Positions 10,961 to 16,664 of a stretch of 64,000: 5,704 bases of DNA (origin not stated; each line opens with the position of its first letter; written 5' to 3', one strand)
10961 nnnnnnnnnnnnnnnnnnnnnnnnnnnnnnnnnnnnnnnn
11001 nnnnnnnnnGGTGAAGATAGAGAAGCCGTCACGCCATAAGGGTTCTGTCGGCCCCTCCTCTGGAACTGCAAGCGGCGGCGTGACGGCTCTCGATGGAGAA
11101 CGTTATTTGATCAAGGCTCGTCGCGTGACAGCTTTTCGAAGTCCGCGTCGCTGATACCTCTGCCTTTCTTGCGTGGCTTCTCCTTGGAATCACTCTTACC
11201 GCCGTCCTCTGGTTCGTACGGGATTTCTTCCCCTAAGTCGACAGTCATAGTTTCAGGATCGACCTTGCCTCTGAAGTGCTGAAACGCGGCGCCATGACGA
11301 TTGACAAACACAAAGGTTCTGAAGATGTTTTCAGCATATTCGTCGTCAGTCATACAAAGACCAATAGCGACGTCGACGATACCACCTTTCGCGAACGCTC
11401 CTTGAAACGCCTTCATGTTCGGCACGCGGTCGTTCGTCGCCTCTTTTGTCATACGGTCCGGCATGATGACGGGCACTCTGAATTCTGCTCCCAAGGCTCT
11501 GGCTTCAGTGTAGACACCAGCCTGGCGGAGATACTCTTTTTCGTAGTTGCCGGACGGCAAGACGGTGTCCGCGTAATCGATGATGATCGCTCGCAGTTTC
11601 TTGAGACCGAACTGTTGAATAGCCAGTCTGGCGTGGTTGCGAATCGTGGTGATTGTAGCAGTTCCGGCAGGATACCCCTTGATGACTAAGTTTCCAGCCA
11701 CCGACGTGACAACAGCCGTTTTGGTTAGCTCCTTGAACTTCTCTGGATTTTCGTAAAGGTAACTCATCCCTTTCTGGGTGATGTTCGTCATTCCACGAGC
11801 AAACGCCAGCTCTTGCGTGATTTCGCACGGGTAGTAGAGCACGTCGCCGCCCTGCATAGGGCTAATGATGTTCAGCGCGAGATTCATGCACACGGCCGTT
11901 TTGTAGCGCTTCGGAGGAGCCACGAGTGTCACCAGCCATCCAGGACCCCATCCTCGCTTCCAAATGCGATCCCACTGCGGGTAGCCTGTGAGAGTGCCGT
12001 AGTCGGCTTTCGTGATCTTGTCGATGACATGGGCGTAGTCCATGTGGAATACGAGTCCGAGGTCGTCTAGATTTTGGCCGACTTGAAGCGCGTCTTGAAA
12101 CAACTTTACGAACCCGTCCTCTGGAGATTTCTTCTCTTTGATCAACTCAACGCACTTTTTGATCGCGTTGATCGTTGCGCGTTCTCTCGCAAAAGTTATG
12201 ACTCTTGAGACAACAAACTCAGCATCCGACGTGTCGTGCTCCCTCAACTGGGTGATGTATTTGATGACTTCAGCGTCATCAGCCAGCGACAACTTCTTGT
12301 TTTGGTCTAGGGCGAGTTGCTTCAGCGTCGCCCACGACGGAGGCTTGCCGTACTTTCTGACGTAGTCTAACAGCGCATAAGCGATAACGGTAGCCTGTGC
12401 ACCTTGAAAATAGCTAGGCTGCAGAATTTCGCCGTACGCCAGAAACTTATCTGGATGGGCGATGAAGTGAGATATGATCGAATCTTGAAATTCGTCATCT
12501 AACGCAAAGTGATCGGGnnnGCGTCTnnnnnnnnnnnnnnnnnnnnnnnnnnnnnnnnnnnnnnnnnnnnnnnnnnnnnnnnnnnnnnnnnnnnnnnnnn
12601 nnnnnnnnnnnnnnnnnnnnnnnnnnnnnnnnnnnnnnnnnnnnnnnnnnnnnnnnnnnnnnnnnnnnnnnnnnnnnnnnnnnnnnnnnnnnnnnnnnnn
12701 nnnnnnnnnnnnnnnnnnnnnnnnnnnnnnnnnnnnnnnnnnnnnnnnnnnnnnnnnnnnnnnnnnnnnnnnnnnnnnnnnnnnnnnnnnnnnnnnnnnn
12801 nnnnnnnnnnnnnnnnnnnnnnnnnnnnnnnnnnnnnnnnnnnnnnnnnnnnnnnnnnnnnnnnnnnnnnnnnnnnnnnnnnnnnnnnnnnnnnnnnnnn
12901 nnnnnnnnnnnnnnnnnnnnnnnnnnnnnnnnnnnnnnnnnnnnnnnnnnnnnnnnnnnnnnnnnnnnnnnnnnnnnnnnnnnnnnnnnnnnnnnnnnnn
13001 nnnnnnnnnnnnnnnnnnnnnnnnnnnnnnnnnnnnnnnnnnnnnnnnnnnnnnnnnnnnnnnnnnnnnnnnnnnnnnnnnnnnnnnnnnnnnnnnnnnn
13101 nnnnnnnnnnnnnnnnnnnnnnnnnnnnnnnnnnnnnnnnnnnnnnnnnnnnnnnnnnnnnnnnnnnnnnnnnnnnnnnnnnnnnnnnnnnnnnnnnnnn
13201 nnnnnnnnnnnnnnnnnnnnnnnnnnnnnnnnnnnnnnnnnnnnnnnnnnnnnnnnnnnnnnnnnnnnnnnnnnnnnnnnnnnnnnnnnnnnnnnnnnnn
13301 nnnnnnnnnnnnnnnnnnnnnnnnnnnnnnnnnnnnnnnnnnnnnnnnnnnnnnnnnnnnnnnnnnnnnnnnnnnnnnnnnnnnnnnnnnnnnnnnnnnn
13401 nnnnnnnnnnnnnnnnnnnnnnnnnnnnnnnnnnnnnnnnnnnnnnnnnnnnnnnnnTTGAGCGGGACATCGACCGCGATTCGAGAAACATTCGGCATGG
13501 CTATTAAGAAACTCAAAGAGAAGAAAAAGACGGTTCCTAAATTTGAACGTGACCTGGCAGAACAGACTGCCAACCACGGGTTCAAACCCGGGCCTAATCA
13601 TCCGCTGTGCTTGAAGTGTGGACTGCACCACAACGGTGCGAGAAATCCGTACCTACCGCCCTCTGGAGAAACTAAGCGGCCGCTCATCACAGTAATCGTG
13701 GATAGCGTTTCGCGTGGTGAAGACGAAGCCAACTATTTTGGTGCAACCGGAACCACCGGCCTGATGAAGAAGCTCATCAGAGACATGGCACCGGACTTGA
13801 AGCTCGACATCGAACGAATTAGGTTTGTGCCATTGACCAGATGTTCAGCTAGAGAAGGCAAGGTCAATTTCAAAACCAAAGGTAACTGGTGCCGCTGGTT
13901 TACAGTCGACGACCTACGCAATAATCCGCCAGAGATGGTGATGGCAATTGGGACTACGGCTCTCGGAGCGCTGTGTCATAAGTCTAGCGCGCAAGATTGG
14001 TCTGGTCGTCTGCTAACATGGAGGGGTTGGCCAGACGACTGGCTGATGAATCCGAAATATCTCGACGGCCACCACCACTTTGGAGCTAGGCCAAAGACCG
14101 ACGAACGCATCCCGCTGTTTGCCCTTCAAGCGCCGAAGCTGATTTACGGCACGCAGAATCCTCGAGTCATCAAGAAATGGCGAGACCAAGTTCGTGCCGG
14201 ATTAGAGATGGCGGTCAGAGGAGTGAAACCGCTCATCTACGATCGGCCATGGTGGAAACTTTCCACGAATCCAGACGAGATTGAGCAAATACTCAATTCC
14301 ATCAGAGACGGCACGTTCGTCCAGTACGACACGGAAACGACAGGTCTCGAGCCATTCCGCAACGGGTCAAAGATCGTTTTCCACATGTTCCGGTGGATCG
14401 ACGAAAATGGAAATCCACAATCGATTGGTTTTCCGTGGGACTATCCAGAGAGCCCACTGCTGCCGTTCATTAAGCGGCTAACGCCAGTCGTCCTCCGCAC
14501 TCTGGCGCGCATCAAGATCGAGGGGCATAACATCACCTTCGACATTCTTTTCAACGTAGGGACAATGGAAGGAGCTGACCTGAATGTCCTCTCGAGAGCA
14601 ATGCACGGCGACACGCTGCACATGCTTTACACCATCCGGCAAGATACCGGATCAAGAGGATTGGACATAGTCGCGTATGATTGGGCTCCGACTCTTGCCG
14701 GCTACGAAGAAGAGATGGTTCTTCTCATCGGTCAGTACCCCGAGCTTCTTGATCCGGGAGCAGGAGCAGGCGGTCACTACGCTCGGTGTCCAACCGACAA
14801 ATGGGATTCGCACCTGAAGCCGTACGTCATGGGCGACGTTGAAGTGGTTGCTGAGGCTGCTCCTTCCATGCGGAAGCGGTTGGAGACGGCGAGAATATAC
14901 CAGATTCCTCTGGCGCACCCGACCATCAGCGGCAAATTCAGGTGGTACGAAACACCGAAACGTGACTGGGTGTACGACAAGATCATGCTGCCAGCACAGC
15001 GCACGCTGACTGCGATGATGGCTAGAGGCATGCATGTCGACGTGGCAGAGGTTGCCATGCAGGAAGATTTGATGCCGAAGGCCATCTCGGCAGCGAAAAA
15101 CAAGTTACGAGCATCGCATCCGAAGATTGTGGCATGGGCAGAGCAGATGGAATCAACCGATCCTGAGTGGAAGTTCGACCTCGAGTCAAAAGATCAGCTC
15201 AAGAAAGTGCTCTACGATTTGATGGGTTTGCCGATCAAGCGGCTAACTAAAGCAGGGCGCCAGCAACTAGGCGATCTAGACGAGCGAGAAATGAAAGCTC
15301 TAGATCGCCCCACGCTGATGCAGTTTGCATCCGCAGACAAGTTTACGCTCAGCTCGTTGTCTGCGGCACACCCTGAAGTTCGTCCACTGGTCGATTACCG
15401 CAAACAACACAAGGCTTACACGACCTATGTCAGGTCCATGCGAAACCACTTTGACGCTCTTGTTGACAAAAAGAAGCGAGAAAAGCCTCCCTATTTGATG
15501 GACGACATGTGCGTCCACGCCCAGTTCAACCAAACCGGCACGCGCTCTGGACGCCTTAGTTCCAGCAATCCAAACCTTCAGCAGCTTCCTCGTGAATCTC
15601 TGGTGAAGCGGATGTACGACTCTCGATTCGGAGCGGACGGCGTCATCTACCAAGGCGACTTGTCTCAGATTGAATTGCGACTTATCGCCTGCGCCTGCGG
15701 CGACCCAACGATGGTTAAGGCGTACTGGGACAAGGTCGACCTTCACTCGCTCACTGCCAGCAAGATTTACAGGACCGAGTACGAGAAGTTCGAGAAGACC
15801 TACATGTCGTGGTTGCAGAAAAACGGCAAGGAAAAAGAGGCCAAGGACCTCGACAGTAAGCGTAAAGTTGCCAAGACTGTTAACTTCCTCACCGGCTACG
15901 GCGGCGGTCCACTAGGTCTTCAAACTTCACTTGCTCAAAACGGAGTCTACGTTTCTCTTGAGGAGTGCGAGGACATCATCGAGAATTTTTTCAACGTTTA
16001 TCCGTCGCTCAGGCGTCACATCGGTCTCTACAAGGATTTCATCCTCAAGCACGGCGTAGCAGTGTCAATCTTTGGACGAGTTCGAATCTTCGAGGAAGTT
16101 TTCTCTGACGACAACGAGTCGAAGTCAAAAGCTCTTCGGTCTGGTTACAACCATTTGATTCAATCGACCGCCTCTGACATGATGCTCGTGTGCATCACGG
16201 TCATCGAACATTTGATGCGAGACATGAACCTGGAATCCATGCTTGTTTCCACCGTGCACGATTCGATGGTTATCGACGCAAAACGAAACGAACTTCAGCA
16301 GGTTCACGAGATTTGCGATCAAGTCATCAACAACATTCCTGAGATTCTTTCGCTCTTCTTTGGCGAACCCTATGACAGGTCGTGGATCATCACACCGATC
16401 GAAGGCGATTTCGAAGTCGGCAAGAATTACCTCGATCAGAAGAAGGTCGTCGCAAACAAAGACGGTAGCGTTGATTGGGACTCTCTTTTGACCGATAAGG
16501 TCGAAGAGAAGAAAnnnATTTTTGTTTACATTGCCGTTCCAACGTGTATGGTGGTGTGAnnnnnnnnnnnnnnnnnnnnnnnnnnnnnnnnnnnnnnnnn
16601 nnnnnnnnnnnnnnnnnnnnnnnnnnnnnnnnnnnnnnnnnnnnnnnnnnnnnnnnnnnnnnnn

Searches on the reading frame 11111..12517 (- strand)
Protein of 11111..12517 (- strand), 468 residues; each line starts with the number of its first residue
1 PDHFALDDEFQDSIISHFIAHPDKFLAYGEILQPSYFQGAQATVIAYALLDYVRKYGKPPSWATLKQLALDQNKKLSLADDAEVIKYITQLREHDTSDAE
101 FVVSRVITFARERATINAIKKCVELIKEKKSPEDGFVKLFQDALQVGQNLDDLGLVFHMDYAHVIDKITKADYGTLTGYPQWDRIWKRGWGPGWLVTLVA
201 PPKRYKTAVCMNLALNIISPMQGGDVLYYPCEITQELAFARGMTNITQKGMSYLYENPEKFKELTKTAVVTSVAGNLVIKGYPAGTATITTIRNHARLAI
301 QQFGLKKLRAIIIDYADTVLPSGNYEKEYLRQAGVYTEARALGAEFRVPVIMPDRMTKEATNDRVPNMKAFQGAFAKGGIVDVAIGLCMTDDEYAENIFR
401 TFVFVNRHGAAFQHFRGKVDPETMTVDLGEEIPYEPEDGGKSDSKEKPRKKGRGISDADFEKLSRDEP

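Call 10: search_protein_families(library=pfam, proteins=[window:11111-12517:-], max_evalue=0.01)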
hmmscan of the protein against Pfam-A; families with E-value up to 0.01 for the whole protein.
window:11111-12517:- (468 aa): 2 families
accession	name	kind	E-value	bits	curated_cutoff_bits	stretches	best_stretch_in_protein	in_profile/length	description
PF03796.21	DnaB_C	-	5.1e-10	39.6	27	1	175-367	2-191/255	DnaB-like helicase C terminal domain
PF13481.12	AAA_25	-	0.00027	21.1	27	1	182-237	22-87/195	AAA domain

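Call 11: search_protein_families(library=phrogs, proteins=[window:11111-12517:-], max_evalue=0.001)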
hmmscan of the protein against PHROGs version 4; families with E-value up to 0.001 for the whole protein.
window:11111-12517:- (468 aa): 4 families
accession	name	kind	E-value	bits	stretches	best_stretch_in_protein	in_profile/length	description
phrog_19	-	DNA, RNA and nucleotide metabolism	2.6e-57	196.1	1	7-434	160-586/621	DnaB-like replicative helicase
phrog_239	-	DNA, RNA and nucleotide metabolism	5.1e-07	30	1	169-426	334-596/801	DNA primase/helicase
phrog_243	-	DNA, RNA and nucleotide metabolism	1.2e-05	25.4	1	192-411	34-246/273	DnaB-like replicative helicase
phrog_8337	-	DNA, RNA and nucleotide metabolism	0.00026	21.5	1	177-262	52-137/273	DNA repair protein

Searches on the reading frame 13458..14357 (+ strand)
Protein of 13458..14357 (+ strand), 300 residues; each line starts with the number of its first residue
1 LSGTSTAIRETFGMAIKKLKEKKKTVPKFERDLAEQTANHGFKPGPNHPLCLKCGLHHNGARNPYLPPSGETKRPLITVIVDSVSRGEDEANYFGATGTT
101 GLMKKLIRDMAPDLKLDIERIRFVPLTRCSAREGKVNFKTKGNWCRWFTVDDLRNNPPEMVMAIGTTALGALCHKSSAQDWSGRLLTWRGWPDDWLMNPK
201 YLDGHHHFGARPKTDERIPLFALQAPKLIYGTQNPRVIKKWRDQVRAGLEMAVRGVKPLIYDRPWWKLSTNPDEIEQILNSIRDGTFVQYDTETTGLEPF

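Call 29: search_solved_structures(query=window:13458-14357:+, max_evalue=1, show_alignments=1)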
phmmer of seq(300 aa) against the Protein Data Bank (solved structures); distinct sequences matched with E-value up to 1: 0.

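Call 48: search_protein_families(library=pfam, proteins=[window:13458-14357:+], max_evalue=1)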
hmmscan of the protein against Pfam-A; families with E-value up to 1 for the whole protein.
window:13458-14357:+ (300 aa): 0 families

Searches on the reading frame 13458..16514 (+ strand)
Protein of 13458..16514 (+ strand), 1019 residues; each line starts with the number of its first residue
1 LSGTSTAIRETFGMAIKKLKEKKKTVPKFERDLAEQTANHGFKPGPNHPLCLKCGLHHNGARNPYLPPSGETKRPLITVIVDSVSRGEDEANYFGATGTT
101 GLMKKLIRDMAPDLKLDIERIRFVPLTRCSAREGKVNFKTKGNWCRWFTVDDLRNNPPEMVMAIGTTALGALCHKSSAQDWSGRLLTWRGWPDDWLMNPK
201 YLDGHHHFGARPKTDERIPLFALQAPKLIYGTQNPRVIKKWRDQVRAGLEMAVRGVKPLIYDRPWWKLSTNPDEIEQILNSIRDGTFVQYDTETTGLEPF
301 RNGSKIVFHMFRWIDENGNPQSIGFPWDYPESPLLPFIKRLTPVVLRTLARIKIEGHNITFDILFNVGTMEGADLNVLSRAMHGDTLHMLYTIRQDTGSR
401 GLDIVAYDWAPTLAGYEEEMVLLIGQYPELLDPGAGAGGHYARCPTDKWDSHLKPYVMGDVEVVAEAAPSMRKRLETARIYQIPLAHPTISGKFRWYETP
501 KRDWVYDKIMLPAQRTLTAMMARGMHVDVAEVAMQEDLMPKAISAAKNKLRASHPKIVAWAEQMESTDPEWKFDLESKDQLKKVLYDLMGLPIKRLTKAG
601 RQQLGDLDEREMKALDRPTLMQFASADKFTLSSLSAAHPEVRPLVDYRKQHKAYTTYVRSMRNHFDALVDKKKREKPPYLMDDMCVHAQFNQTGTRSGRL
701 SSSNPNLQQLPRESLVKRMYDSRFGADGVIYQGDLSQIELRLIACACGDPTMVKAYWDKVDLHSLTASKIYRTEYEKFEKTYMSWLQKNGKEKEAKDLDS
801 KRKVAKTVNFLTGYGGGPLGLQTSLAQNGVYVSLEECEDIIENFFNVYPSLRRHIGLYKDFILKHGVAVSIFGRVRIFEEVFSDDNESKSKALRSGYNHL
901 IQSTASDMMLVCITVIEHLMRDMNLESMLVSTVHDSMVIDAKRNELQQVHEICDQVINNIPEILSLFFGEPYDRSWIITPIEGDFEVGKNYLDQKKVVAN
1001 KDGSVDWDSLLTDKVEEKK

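Call 10: search_protein_families(library=pfam, proteins=[window:13458-16514:+], max_evalue=0.01)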
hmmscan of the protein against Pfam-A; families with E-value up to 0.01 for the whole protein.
window:13458-16514:+ (1019 aa): 1 family
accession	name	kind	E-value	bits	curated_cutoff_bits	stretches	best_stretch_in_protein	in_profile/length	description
PF00476.26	DNA_pol_A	-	2.1e-62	211.7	34.3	1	563-961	21-361/381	DNA polymerase family A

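Call 11: search_protein_families(library=phrogs, proteins=[window:13458-16514:+], max_evalue=0.001)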
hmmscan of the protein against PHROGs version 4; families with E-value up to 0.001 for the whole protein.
window:13458-16514:+ (1019 aa): 9 families
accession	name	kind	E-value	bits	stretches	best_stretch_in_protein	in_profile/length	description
phrog_17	-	DNA, RNA and nucleotide metabolism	8.9e-104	349.7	1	80-996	485-1235/1445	DNA polymerase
phrog_2573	-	DNA, RNA and nucleotide metabolism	8.9e-48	164.2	1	715-996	4-279/336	DNA polymerase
phrog_5995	-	DNA, RNA and nucleotide metabolism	1.6e-31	110.7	1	829-996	16-180/236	DNA polymerase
phrog_10285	-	DNA, RNA and nucleotide metabolism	6.7e-12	46.1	1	705-852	30-161/321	DNA polymerase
phrog_12241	-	DNA, RNA and nucleotide metabolism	1.2e-10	41.9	1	505-711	313-494/502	DNA polymerase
phrog_23226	-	DNA, RNA and nucleotide metabolism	2.3e-08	33.9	1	686-970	294-571/611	DNA polymerase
phrog_9556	-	DNA, RNA and nucleotide metabolism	6.1e-08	33.1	1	630-710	363-439/441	DNA polymerase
phrog_15971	-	DNA, RNA and nucleotide metabolism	8.2e-08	32.8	1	679-966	117-358/376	DNA polymerase I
phrog_22619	-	DNA, RNA and nucleotide metabolism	2e-05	23.9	0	895-952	804-861/954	DNA polymerase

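Call 50: search_dna_similar(query=window:13458-16514:+, collection=phages, mode=protein, max_rows=15, max_evalue=1e-10)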
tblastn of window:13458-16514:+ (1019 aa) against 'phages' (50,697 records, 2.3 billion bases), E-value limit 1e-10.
Records with a match: 3188; places in all: 3189; records where one place covers at least 80% of the query: 7.
Best place of each record, by identity: <60% 3188.
By first word of the organism name: Vibrio 426; Staphylococcus 344; Microbacterium 291; Salmonella 287; Bacillus 252; Pseudomonas 235; Escherichia 197; Acinetobacter 151; Klebsiella 130; Enterococcus 124; and 72 more.
By host as written in the record: - 538; Microbacterium foliorum NRRL B-24224 127; Microbacterium foliorum NRRL B-24224 SEA 125; Staphylococcus aureus 113; Pseudomonas aeruginosa 78; Escherichia coli 62; Acinetobacter baumannii 54; Listeria monocytogenes 50; and 696 more.
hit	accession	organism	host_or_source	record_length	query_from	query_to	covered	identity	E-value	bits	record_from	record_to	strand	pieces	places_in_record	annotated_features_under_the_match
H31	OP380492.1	Bacillus phage Nachito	Bacillus sp. ET1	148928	84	993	89%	24.9%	3e-55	216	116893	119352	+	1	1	DNA polymerase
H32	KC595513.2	Bacillus phage Shanette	Bacillus cereus BGSC 6E1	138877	73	991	90%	23.3%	7e-54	212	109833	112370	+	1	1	DNA polymerase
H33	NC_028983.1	Bacillus phage Shanette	Bacillus cereus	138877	73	991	90%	23.3%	7e-54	212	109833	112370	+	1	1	DNA polymerase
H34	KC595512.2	Bacillus phage JL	Bacillus cereus BGSC 6E1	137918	73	991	90%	23.3%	8e-54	212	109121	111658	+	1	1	DNA polymerase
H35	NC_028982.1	Bacillus phage JL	Bacillus cereus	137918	73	991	90%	23.3%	8e-54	212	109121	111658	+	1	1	DNA polymerase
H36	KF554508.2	Bacillus phage CP-51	Bacillus cereus HER1399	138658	147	991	83%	24.5%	6e-53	209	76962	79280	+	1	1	putative dna polymerase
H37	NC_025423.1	Bacillus phage CP-51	Bacillus cereus HER1399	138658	147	991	83%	24.5%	6e-53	209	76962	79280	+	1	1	DNA polymerase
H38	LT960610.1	Bacillus phage SBSphiC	Bacillus subtilis BEST7003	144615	204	993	78%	26.0%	1e-60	233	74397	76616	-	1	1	record has no annotation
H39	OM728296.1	Bacillus phage vB_BsuM-Goe26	Bacillus subtilis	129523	204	993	78%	25.9%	2e-29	235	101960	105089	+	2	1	hypothetical protein (x2) | polA_1: DNA polymerase I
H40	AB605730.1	Bacillus phage SP-10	-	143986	204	993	78%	25.9%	7e-61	234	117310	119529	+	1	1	DNA polymerase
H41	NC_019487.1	Bacillus phage SP-10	-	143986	204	993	78%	25.9%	7e-61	234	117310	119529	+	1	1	DNA polymerase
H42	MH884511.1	Exiguobacterium phage vB_EalM-132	Exiguobacterium alkaliphilum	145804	207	991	77%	25.1%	9e-46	186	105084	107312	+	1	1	polA_1: DNA polymerase I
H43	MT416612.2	Bacillus phage YungSlug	Bacillus thuringiensis kurstaki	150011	290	1005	70%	26.6%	3e-44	181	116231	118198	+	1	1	DNA polymerase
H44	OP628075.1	Lysinibacillus phage vB_LfM_LysYB1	Lysinibacillus fusiformis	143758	290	991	69%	27.0%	2e-49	198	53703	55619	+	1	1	DNA polymerase family A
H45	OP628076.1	Lysinibacillus phage vB_LfM_LysYB2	Lysinibacillus fusiformis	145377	290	991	69%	27.0%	2e-49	198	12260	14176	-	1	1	DNA polymerase family A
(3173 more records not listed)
